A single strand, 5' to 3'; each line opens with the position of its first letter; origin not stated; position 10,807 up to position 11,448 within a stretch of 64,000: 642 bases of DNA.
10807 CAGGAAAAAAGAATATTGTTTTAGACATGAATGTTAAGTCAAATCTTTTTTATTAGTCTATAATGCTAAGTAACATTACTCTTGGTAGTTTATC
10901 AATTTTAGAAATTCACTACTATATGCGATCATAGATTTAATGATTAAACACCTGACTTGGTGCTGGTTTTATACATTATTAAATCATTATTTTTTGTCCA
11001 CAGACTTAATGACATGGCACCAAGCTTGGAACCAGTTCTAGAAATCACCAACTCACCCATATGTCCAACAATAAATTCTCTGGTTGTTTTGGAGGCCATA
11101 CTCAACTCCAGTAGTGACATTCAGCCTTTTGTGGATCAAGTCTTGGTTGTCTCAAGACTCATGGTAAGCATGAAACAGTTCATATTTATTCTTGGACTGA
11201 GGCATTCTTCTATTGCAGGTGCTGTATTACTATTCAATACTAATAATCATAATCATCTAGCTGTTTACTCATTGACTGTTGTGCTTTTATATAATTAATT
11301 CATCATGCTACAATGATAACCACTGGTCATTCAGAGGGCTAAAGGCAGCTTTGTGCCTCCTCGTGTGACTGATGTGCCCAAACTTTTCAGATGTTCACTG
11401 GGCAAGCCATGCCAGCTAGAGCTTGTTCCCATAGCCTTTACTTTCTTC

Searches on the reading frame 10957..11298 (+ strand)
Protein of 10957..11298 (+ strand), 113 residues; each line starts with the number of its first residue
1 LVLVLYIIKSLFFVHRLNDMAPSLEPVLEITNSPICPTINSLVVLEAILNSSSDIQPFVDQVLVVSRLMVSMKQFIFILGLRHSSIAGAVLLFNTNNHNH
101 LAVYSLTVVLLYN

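Call 39: find_encoding_contigs(protein=window:10957-11298:+, flank=8000, max_places=4)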
Protein window:10957-11298:+ (113 aa): no gene with exactly this product is on record in the collection.
